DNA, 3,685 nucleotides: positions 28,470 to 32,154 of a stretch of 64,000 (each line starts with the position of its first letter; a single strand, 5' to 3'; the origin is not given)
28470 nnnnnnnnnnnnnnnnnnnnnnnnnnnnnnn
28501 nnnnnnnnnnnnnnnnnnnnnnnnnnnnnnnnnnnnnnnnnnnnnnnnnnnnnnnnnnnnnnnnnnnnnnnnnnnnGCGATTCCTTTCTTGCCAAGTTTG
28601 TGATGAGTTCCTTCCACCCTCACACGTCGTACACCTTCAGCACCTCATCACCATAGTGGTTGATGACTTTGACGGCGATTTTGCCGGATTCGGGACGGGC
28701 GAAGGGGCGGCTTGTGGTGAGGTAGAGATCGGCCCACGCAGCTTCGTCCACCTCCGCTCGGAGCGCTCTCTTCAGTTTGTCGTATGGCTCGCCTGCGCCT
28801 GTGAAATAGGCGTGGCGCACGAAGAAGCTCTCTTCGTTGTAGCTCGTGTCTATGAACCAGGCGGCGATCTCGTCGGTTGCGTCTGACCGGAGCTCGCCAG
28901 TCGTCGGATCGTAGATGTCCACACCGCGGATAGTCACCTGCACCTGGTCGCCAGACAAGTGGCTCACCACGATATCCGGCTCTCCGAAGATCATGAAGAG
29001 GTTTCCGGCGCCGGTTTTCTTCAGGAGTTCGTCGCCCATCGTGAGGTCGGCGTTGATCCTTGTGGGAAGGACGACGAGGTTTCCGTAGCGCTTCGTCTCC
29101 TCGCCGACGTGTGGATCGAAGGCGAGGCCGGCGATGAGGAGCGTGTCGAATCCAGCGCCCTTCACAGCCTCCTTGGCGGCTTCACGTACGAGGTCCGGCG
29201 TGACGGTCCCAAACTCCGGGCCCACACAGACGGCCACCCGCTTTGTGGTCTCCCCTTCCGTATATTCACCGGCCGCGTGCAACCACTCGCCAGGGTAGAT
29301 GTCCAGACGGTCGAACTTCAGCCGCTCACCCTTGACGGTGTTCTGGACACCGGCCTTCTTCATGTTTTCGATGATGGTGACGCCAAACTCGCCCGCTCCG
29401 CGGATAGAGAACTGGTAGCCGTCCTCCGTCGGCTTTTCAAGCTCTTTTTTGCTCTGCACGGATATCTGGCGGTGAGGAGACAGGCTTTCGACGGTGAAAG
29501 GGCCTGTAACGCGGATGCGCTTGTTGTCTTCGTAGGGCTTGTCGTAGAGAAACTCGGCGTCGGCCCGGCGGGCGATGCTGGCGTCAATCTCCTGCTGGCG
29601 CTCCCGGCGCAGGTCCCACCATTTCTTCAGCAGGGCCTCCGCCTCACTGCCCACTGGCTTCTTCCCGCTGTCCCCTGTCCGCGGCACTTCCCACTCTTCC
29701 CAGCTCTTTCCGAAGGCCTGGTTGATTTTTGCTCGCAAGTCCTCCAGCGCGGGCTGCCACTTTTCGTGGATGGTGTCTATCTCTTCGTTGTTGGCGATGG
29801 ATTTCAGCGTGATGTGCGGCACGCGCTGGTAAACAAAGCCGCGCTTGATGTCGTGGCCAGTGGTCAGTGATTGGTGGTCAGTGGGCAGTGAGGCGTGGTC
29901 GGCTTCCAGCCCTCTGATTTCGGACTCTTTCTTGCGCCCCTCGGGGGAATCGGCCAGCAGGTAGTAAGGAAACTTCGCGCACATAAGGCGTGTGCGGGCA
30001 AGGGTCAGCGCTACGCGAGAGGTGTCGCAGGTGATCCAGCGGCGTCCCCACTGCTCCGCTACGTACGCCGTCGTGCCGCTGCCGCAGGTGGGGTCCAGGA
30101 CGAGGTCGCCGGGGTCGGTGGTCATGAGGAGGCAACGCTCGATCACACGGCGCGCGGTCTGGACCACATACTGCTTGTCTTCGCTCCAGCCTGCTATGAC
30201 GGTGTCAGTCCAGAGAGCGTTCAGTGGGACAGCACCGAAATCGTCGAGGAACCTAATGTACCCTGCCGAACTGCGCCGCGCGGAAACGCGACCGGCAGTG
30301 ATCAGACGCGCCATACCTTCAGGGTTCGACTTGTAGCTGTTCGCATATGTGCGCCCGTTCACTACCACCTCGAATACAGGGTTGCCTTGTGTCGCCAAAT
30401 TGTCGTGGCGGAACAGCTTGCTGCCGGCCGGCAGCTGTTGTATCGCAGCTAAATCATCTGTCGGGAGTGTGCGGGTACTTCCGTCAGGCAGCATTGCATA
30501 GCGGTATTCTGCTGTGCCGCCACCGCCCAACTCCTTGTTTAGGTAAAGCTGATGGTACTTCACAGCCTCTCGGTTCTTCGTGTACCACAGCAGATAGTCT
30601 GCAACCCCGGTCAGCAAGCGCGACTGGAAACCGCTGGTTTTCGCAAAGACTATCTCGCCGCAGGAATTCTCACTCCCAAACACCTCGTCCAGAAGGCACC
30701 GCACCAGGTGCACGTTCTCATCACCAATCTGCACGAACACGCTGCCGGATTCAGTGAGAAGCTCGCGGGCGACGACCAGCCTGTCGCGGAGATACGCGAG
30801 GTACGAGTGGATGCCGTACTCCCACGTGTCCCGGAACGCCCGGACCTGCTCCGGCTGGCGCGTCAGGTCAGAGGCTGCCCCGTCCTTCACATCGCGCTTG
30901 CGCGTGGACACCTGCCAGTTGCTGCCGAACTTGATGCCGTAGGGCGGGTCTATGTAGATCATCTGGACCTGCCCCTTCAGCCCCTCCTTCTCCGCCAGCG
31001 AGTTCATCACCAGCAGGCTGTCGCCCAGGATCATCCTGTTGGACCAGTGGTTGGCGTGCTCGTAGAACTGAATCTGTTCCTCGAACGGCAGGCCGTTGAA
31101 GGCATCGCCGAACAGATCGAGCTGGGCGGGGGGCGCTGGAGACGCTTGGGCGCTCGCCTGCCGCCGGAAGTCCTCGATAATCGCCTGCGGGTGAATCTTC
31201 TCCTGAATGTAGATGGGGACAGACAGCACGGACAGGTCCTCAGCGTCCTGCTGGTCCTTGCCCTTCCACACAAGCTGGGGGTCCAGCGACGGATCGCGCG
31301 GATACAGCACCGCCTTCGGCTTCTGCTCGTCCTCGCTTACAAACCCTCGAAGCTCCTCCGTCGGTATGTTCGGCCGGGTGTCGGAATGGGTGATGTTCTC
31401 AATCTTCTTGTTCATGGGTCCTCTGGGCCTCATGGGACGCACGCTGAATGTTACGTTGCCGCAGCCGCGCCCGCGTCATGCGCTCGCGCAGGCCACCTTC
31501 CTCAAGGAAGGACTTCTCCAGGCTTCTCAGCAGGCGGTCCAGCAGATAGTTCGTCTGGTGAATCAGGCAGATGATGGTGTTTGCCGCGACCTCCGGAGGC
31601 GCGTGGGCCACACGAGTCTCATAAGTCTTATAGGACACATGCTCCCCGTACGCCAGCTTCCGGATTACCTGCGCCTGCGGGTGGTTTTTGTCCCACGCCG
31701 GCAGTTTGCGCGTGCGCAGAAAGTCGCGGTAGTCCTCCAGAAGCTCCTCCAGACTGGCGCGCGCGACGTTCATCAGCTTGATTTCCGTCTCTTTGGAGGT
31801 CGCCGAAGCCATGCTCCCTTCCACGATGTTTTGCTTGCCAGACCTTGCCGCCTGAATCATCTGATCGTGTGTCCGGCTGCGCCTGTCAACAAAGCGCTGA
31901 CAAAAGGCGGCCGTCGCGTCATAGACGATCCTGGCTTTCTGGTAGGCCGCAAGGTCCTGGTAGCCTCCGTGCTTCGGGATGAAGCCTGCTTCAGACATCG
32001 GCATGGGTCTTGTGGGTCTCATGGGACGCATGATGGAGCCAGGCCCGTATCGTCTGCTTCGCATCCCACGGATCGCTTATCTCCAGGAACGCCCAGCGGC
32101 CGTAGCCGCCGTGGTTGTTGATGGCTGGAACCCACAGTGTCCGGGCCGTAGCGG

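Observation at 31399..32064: Four-helix-bundle gene inserted precisely at the res/mod junction, with duplication of the junction (29-bp repeat)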

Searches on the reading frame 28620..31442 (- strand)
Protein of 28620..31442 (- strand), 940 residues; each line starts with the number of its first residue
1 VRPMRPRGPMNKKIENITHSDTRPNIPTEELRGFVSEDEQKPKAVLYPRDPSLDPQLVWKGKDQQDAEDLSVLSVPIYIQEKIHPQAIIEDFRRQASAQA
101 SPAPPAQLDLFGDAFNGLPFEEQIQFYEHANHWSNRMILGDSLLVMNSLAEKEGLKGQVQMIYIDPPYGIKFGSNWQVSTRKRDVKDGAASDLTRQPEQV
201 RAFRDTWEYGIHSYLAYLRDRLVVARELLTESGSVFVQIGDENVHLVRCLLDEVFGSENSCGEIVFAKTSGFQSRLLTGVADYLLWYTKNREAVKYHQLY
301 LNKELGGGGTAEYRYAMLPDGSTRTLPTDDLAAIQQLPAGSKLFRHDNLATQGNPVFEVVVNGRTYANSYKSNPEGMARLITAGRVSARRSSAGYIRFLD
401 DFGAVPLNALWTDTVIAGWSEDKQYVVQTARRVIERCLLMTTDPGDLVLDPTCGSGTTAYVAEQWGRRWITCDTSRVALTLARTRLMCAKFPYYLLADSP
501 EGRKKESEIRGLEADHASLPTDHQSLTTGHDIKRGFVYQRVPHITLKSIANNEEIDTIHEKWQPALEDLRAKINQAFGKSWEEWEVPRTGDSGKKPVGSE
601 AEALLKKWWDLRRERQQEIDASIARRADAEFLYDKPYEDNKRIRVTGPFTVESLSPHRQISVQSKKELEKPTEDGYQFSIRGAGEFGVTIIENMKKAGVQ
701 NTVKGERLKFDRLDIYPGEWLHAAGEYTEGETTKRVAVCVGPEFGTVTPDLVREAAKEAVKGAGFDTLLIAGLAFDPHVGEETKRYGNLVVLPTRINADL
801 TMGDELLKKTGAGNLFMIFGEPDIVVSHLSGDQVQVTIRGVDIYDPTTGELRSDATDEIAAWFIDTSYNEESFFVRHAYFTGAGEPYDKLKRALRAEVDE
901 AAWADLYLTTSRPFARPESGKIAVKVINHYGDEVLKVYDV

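Call 5: search_protein_families(library=ncbifam, proteins=[window:28620-31442:-])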
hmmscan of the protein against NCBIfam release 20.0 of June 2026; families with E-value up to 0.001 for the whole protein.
window:28620-31442:- (940 aa): 3 families
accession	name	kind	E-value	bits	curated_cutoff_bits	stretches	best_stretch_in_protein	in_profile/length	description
NF050803.1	DnaMtaseCcrMCaul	equivalog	4.3e-16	58.8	830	1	421-487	182-248/350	adenine-specific DNA-methyltransferase CcrM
NF008572.0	PRK11524.1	equivalog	2e-09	37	292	1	423-487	193-257/294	adenine-specific DNA-methyltransferase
NF010253.0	PRK13699.1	subfamily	2.8e-05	23.9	244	0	434-473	153-192/226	DNA methyltransferase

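Call 7: search_protein_families(library=pfam, proteins=[window:28620-31442:-])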
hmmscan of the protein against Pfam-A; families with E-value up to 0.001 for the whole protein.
window:28620-31442:- (940 aa): 1 family
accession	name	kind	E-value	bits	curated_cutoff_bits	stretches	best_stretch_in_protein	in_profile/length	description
PF01555.25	N6_N4_Mtase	-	4.1e-29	102.5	26.7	1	159-481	1-218/221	DNA methylase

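Call 51: search_protein_families(library=padloc, proteins=[window:28620-31415:-], max_evalue=0.01)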
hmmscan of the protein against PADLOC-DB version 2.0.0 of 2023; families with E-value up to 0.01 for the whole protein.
window:28620-31415:- (931 aa): 50 families (the best 25 are shown)
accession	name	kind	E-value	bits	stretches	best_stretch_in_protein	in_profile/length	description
PDLC03632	MTase_III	-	0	1015.1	1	43-930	78-982/983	Type III methyltransferase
PDLC03636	MTase_III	-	1.7e-37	127.5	3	196-290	89-183/575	Type III methyltransferase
PDLC03354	MTase_II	-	1e-34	118.3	2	125-285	60-211/425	Type II methyltransferase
PDLC03635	MTase_III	-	1.2e-30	104.9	2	123-290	216-358/708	Type III methyltransferase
PDLC03300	MTase_II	-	1.3e-29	101.3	2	147-288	28-170/302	Type II methyltransferase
PDLC03633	MTase_III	-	2.2e-29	100.6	2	119-281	71-229/616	Type III methyltransferase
PDLC03644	MTase_III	-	3.2e-29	100.1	2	112-287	25-193/542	Type III methyltransferase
PDLC03371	MTase_II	-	5e-26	89.8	2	399-478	173-253/260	Type II methyltransferase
PDLC03339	MTase_II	-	1e-25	88.4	2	395-477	188-271/399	Type II methyltransferase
PDLC03634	MTase_III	-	2.7e-25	87.3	1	125-450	94-423/621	Type III methyltransferase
PDLC03641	MTase_III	-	2.6e-20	70.5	1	125-451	104-426/657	Type III methyltransferase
PDLC03638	MTase_III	-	3e-19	66.8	1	194-464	420-664/816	Type III methyltransferase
PDLC03738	oMTase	-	1.1e-17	61.8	2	413-479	201-267/376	orphan methyltransferase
PDLC03216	MTase_II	-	2.3e-16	57.8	2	413-479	191-257/364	Type II methyltransferase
PDLC03637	MTase_III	-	8.1e-16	55.7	1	119-298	118-281/513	Type III methyltransferase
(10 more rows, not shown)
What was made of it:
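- Checked: Families (calls 5, 51):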

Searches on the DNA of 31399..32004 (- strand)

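Call 49: search_rna_families(sources=[L081, L087, L094, L141, L150, L156, L157, L162, L164, L166, L093, L130, L152, L154], threshold=gathering)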
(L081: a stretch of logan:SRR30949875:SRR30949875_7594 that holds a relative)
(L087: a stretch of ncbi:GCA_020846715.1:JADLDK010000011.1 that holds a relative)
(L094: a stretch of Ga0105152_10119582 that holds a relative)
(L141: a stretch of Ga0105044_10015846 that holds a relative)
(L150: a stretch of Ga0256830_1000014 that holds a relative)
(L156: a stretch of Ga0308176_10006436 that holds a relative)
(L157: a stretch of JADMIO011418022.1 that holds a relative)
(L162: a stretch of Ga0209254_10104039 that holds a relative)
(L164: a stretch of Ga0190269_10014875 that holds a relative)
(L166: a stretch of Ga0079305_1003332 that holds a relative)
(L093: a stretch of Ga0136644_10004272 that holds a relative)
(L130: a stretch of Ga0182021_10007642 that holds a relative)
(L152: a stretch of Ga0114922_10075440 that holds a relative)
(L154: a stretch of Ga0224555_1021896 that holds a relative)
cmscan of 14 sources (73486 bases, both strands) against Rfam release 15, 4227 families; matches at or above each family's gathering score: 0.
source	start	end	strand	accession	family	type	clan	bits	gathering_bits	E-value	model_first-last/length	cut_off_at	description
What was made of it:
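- Tried and rejected: Rfam gave no family for the array-bearing loci (call 49).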
